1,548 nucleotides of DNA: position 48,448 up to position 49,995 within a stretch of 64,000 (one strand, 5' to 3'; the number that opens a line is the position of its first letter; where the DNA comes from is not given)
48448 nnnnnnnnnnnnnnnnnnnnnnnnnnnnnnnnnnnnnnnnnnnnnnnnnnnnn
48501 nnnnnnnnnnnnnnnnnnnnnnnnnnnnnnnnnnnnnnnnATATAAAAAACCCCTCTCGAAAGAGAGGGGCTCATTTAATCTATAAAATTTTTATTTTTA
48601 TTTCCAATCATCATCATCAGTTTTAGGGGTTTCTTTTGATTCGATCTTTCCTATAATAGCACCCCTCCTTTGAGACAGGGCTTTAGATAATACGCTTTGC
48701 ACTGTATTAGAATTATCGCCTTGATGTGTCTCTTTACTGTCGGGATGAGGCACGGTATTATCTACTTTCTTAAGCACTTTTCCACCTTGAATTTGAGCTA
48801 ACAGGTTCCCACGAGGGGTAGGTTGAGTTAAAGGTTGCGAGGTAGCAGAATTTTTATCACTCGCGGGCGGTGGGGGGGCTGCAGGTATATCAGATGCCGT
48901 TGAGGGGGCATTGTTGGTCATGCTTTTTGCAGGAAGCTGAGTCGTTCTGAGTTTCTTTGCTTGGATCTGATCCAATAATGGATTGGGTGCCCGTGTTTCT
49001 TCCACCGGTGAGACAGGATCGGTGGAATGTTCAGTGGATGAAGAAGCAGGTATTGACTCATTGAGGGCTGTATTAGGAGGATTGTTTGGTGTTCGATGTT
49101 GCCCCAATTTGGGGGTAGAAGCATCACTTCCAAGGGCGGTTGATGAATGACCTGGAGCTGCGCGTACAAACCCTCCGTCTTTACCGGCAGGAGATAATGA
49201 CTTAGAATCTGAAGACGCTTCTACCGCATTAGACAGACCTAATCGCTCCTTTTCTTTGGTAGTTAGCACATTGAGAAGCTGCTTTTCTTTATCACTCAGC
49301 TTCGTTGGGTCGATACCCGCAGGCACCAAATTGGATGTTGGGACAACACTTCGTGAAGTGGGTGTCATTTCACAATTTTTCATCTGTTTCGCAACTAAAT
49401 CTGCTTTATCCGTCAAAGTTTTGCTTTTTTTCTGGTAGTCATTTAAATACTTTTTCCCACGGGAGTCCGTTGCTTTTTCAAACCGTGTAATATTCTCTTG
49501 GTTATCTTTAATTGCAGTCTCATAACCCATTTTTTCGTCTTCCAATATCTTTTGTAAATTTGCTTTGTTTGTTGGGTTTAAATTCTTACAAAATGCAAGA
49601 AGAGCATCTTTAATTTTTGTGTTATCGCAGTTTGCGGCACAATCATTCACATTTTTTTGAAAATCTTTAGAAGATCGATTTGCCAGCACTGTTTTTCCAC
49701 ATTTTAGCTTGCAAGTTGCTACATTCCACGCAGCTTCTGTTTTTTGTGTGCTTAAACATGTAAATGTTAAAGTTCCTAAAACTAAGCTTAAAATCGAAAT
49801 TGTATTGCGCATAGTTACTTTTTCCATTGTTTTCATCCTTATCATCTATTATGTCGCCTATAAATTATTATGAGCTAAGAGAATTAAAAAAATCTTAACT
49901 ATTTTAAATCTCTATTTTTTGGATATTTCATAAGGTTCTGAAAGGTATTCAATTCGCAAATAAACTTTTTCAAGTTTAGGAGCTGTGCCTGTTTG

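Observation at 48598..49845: Sec-signal-bearing bacterial protein with a complete WASP-type Pro / WH2-WH2 / C / acidic-Trp module: candidate Arp2/3 activator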

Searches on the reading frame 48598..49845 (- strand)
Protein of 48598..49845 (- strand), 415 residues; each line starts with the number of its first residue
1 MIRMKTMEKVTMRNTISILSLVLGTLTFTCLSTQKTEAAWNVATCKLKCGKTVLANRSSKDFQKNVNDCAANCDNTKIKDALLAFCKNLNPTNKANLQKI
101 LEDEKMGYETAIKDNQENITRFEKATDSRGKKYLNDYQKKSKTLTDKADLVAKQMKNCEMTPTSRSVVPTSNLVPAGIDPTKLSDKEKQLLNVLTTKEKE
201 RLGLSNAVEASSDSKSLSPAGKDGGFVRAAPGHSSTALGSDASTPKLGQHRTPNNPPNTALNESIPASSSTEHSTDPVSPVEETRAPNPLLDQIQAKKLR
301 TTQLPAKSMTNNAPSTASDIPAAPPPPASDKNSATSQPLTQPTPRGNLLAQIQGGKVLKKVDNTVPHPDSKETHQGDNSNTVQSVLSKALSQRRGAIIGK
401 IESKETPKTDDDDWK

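Call 3: search_protein_families(library=pfam, proteins=[window:48598-49845:-], max_evalue=10)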
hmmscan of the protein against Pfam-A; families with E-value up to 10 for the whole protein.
window:48598-49845:- (415 aa): 3 families
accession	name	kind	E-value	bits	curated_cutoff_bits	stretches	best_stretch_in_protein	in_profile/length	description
PF02205.27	WH2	-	3.3e-06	27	23.1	1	344-363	4-23/28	WH2 motif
PF06625.16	DUF1151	-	0.0021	18.5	25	1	63-146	7-92/109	Protein of unknown function (DUF1151)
PF03690.18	MYG1_exonuc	-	0.13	12.2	22.1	1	93-197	142-248/318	Uncharacterised protein family (UPF0160)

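Call 4: search_protein_families(library=ncbifam, proteins=[window:48598-49845:-], max_evalue=10)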
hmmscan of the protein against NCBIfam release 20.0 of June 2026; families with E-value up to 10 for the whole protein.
window:48598-49845:- (415 aa): 0 families

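Call 5: search_solved_structures(query=window:48598-49845:-, max_evalue=10, show_alignments=5)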
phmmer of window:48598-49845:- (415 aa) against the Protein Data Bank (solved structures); distinct sequences matched with E-value up to 10: 4.
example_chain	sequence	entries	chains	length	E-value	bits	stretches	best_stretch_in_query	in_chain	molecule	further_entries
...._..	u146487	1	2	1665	0.059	15.9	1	106-213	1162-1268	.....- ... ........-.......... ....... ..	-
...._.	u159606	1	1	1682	1.2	11.7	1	106-212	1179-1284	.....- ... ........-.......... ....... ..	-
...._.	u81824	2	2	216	1.9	10.9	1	304-349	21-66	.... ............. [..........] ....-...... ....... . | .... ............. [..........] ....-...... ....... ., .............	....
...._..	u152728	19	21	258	2.3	10.7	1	300-349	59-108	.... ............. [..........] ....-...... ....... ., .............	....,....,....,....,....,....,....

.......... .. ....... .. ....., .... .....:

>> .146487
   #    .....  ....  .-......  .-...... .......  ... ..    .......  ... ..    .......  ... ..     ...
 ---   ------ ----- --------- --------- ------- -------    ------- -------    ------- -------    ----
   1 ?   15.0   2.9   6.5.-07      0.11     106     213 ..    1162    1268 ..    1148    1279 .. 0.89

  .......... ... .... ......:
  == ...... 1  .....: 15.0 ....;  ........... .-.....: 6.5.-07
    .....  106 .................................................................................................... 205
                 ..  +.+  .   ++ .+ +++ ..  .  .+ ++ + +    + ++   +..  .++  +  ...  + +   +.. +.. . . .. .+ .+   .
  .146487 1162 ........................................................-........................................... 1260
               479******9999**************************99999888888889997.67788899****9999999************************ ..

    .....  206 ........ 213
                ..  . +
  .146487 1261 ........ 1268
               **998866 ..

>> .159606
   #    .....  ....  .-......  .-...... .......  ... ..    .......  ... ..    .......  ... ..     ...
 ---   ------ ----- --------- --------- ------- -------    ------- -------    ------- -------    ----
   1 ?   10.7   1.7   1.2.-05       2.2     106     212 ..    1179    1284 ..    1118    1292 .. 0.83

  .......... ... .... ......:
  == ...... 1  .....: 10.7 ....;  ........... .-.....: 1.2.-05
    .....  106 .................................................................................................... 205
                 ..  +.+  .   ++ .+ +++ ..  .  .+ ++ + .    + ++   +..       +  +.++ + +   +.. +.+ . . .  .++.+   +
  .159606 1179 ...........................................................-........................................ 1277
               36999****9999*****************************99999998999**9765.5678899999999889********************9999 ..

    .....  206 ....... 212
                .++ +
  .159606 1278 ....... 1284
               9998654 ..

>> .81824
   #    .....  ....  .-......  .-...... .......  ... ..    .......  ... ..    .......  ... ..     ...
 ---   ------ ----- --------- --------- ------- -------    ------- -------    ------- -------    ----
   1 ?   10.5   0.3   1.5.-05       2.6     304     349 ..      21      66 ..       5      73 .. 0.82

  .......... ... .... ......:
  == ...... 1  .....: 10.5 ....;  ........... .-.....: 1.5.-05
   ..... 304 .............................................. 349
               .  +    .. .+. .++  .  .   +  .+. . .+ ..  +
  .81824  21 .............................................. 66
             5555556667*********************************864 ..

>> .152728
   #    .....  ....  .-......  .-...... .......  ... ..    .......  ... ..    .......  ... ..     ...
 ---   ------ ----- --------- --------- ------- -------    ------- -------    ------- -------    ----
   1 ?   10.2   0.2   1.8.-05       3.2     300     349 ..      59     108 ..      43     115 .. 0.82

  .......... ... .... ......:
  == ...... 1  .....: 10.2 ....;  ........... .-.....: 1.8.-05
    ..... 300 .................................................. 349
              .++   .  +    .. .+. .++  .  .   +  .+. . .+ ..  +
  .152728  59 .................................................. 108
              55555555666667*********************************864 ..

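Call 6: find_homologous_proteins(query=window:48598-49845:-, max_evalue=0.001)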
Query window:48598-49845:- (415 aa): 4 proteins with E <= 0.001 among 8000 candidates.
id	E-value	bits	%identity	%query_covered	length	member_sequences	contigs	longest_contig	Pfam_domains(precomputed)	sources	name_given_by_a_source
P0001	1.1e-261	886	100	99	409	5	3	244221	PF02205.27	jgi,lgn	-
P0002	1.4e-136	474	89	63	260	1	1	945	PF02205.27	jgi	jgi:WH2 motif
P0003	1.6e-108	382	52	100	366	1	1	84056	-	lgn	-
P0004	3.0e-100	354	51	99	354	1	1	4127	-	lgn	-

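Call 9: find_related_loci(query=A1, collection=genome_contigs, flank=10000)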
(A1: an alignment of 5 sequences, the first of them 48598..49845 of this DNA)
Query A1 (415 aa) in genome_contigs; peptide patterns used: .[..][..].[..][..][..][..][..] (x = any residue, [..] = any of these).
15 stretches matched a pattern, but none encodes a relative of the query by tblastn (E <= 1e-3).

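Call 10: find_encoding_contigs(protein=P0003, flank=10000, max_places=4)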
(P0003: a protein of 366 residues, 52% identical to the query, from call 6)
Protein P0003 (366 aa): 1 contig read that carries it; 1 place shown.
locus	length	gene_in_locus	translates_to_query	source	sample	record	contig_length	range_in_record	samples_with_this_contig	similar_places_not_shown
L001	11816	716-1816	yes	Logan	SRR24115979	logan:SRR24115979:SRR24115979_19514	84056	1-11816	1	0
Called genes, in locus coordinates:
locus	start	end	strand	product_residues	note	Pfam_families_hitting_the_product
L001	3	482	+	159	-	?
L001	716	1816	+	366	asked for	-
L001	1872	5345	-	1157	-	PF02811:PHP, PF07733:DNA_pol3_alpha, PF17657:DNA_pol3_finger, PF14579:HHH_6, PF01336:tRNA_anti-codon (weak)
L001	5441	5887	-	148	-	PF00293:NUDIX, PF14815:NUDIX_4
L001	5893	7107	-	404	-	PF06609:TRI12 (weak), PF00083:Sugar_tr, PF07690:MFS_1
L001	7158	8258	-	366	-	PF01926:MMR_HSR1, PF02421:FeoB_N (weak), PF06071:YchF-GTPase_C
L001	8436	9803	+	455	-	PF07690:MFS_1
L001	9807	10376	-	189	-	PF06041:DUF924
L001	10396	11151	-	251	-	PF01479:S4, PF00849:PseudoU_synth_2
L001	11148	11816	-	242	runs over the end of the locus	PF07722:Peptidase_C26, PF00117:GATase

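Call 15: find_encoding_contigs(protein=P0001, flank=3000, max_places=6)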
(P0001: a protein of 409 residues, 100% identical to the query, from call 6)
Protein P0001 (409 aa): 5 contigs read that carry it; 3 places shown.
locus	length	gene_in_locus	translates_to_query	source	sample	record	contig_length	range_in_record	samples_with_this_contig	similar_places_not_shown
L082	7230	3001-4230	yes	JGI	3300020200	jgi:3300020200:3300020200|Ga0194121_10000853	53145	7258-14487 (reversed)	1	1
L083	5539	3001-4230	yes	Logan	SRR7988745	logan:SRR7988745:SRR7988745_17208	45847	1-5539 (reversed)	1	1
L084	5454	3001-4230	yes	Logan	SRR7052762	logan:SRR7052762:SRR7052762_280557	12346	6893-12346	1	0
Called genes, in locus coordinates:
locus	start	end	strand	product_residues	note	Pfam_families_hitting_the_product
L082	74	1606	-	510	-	PF01039:Carboxyl_trans, PF03255:ACCA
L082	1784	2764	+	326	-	-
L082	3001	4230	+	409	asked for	PF02205:WH2 (faint)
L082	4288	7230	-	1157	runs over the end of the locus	PF02811:PHP, PF07733:DNA_pol3_alpha, PF17657:DNA_pol3_finger, PF14579:HHH_6, PF01336:tRNA_anti-codon (weak)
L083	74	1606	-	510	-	PF01039:Carboxyl_trans, PF03255:ACCA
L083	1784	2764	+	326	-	-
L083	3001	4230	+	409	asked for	PF02205:WH2 (faint)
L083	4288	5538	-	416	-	?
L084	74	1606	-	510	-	PF01039:Carboxyl_trans, PF03255:ACCA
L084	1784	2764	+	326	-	-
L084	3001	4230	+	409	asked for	PF02205:WH2 (faint)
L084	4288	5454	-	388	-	?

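Call 23: search_protein_families(library=pfam, proteins=[P0003, P0004], max_evalue=10)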
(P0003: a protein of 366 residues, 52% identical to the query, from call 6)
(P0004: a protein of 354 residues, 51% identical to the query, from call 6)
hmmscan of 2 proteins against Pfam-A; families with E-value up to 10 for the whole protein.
P0003 (366 aa): 2 families
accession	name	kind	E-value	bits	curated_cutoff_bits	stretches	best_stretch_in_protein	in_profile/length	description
PF02205.27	WH2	-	0.092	12.9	23.1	1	294-317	1-24/28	WH2 motif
PF06625.16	DUF1151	-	3.2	8.3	25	1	64-149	8-96/109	Protein of unknown function (DUF1151)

P0004 (354 aa): 2 families
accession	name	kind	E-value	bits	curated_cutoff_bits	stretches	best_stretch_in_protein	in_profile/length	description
PF02205.27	WH2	-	0.00029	20.8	23.1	1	282-307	1-26/28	WH2 motif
PF01956.21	EMC3_TMCO1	-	1.4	9.1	27.1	1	89-157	27-99/169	Integral membrane protein EMC3/TMCO1-like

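Call 36: predict_structure(alignment_id=A1)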
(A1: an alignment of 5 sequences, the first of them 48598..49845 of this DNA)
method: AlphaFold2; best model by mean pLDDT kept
length: 415 residues; sequences in the alignment: 5
mean_pLDDT: 49.6   pTM: 0.29
mean pLDDT of the five models: 49.6, 48.3, 46.0, 42.9, 42.6
residues with pLDDT >= 90: 48; 70-90: 31; 50-70: 59; < 50: 277
segments of 3 or more residues with pLDDT < 50: 1-38, 162-180, 197-293, 295-415
pLDDT, mean of each block of 10 residues (from residue 1): 40 35 34 38 59 61 69 63 73 80 91 95 94 97 94 82 37 35 56 50 38 31 33 30 34 32 31 31 40 44 32 36 42 33 39 41 38 34 43 40 34 39
secondary structure, 60 per line:
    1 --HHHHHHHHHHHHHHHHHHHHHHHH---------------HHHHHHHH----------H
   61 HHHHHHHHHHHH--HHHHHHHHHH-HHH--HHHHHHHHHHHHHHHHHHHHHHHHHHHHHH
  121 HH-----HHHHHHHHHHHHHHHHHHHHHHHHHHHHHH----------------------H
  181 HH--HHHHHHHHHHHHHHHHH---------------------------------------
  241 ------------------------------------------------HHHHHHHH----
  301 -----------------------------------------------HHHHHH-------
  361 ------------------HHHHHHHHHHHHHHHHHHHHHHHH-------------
elements in order: H3-26 H42-49 H60-72 H75-84 H91-122 H128-157 H185-201 H289-296 H348-353 H379-402

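Call 38: search_protein_representatives(alignment_id=A1)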
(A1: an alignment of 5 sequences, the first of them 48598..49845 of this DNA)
Query: 5 sequences, 370 profile positions. Proteins with E-value up to 0.001 (for the whole library): 69; up to 1e-10: 13; up to 1e-30: 3. The best 69 are listed.
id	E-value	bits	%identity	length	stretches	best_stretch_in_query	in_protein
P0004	2.6e-186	635.8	-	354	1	7-370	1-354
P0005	1.2e-100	354.0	-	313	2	7-177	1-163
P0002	4.7e-93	329.0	-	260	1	155-370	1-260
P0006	5.4e-18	82.0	-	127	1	8-131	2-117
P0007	2.6e-17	79.7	-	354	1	10-332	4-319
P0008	4.3e-17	79.0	-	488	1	12-284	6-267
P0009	1.1e-16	77.6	-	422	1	14-353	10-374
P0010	1.9e-16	76.9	-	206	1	11-149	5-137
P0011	3.3e-16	76.1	-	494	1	12-341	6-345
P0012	6.6e-15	71.8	-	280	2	12-158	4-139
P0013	1.3e-13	67.5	-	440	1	5-353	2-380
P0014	1.9e-13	67.0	-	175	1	7-154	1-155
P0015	8.2e-11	58.3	-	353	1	17-208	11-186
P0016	1.3e-10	57.7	-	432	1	9-118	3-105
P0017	3.3e-10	56.3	-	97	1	10-80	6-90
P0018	5.5e-08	49.0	-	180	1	254-369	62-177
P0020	4.6e-07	46.0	-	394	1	13-172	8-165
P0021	9.9e-07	44.9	-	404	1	273-360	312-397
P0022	1.0e-06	44.8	-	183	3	295-369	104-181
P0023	3.6e-06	43.0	-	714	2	154-364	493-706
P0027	1.3e-05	41.2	-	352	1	256-369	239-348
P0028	1.4e-05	41.2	-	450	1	273-368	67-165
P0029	1.4e-05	41.1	-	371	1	195-369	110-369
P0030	2.0e-05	40.6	-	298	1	231-369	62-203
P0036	8.9e-05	38.5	-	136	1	271-369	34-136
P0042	1.5e-04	37.8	-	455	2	276-369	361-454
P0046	2.0e-04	37.3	-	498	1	277-369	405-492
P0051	2.5e-04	37.0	-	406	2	239-369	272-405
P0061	4.3e-04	36.2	-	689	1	21-177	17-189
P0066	6.7e-04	35.6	-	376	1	275-369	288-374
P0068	8.2e-04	35.3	-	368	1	273-359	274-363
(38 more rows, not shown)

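Call 42: search_protein_families(library=pfam, proteins=[P0021, P0029, P0051, P0046, P0066, P0023, P0027, P0028, P0030, P0061], max_evalue=0.01)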
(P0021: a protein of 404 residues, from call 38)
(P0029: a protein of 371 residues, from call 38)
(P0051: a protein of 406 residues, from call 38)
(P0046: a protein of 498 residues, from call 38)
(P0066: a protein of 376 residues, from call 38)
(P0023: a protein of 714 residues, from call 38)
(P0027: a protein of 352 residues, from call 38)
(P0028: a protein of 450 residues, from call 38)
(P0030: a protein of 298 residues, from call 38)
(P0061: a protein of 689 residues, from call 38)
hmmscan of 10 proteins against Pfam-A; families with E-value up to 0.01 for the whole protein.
P0021 (404 aa): 3 families
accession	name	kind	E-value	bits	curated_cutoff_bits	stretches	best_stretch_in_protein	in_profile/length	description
PF00786.33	PBD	-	1.4e-13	51.3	21.3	1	197-248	2-52/59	P21-Rho-binding domain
PF00568.29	WH1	-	1.5e-10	41.4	22.4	1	26-111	21-108/111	WH1 domain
PF02205.27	WH2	-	1.1e-05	25.3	23.1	1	337-356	3-22/28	WH2 motif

P0029 (371 aa): 5 families
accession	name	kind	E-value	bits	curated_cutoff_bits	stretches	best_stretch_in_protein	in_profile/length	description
PF00786.33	PBD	-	6.4e-17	62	21.3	1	208-261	3-55/59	P21-Rho-binding domain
PF00568.29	WH1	-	6.6e-15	55.5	22.4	1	22-112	17-110/111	WH1 domain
PF02205.27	WH2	-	0.00052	20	23.1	1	301-322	1-22/28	WH2 motif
PF06058.19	DCP1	-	0.00054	20.3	22.5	1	18-109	21-115/117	Dcp1-like decapping family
PF16101.10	PRIMA1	-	0.00071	19.8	38.6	1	239-296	26-82/158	Proline-rich membrane anchor 1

P0051 (406 aa): 3 families
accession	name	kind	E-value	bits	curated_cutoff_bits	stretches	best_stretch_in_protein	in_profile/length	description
PF00568.29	WH1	-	1.4e-19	70.6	22.4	1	23-134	3-109/111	WH1 domain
PF00786.33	PBD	-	1.8e-15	57.4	21.3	1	201-259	1-58/59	P21-Rho-binding domain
PF02205.27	WH2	-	3.9e-07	29.9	23.1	1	330-356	2-28/28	WH2 motif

P0046 (498 aa): 2 families
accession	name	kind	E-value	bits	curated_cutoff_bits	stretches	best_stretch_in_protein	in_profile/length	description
PF08397.16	IMD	-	2.4e-09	37.4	26.2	1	26-197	10-190/219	IRSp53/MIM homology domain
PF02205.27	WH2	-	2.6e-07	30.5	23.1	1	423-448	1-26/28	WH2 motif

P0066 (376 aa): 7 families
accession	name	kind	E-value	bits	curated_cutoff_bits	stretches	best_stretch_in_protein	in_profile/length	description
PF02205.27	WH2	-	1.4e-05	25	23.1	1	310-330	3-23/28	WH2 motif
PF08397.16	IMD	-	5.7e-05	23.1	26.2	1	73-186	87-211/219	IRSp53/MIM homology domain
PF01442.23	Apolipoprotein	-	0.00058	20.1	90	1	39-209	2-160/190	Apolipoprotein A1/A4/E domain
PF25443.1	ANG-1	-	0.00061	20.4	28.5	0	82-150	22-90/105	ANG-1-like domain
PF01025.24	GrpE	-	0.0019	18.3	25.8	0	93-214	5-111/165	GrpE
PF14932.11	HAUS-augmin3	-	0.0041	17.1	29.4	0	55-133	73-153/260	HAUS augmin-like complex subunit 3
PF14712.11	Snapin_Pallidin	-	0.0052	17.6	29.6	1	99-137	13-51/89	Snapin/Pallidin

P0023 (714 aa): 2 families
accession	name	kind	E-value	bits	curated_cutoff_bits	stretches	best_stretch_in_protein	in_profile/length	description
PF00568.29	WH1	-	2.2e-05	24.8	22.4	1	289-383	10-108/111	WH1 domain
PF02205.27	WH2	-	0.00011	22.2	23.1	1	208-225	7-24/28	WH2 motif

P0027 (352 aa): 0 families

P0028 (450 aa): 1 family
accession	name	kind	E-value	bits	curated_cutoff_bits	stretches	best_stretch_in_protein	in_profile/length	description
PF02205.27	WH2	-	6.2e-06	26.1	23.1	1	94-114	3-23/28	WH2 motif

P0030 (298 aa): 1 family
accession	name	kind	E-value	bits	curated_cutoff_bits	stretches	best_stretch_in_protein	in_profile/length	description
PF02205.27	WH2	-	0.0046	17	23.1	1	128-145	3-20/28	WH2 motif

P0061 (689 aa): 0 families

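Call 43: find_encoding_contigs(protein=P0013, flank=10000, max_places=3)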
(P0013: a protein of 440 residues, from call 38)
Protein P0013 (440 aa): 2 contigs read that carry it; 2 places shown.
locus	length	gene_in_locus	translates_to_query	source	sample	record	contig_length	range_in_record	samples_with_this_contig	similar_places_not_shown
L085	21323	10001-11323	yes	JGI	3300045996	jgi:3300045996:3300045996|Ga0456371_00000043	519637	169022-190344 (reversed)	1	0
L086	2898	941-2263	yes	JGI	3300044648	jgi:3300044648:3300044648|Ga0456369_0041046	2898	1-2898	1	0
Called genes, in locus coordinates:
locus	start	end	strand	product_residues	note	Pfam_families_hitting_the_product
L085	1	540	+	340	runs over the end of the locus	PF13177:DNA_pol3_delta2, PF24883:NPHP3_N (faint), PF00004:AAA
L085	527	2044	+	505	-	PF00133:tRNA-synt_1, PF01406:tRNA-synt_1e (faint), PF09334:tRNA-synt_1g, PF00133:tRNA-synt_1, PF19303:Anticodon_3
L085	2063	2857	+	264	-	PF01026:TatD_DNase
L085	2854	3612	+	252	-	PF00753:Lactamase_B, PF23023:Anti-Pycsar_Apyc1, PF12706:Lactamase_B_2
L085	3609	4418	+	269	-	PF02673:BacA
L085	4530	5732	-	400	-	PF02684:LpxB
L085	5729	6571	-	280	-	PF17930:LpxI_N, PF06230:LpxI_C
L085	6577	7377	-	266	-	PF25084:LbH_EIF2B (faint), PF25087:GMPPB_C (weak), PF00132:Hexapep, PF13720:Acetyltransf_11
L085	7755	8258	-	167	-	PF22817:ApeP-like, PF07977:FabA, PF22818:ApeI-like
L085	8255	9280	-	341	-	PF14602:Hexapep_2 (faint), PF04613:LpxD, PF25084:LbH_EIF2B, PF25087:GMPPB_C, PF00132:Hexapep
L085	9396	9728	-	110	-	PF13239:2TM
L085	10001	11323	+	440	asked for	-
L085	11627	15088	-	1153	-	PF02811:PHP, PF07733:DNA_pol3_alpha, PF17657:DNA_pol3_finger, PF14579:HHH_6, PF01336:tRNA_anti-codon (weak)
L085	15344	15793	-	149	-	PF00293:NUDIX, PF14815:NUDIX_4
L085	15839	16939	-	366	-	PF01926:MMR_HSR1, PF02421:FeoB_N (weak), PF06071:YchF-GTPase_C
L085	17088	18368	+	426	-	PF07690:MFS_1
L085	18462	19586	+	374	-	PF01734:Patatin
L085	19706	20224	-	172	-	-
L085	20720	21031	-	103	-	-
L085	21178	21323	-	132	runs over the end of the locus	-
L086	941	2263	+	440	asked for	-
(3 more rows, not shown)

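Call 45: find_encoding_contigs(protein=P0012, flank=10000, max_places=3)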
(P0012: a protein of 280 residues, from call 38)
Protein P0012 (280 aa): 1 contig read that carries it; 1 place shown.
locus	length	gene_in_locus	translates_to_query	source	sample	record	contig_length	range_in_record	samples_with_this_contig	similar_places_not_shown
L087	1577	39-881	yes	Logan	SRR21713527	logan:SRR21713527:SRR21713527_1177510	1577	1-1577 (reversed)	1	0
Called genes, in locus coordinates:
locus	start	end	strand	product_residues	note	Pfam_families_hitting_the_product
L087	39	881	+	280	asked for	PF02205:WH2 (faint)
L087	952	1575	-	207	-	?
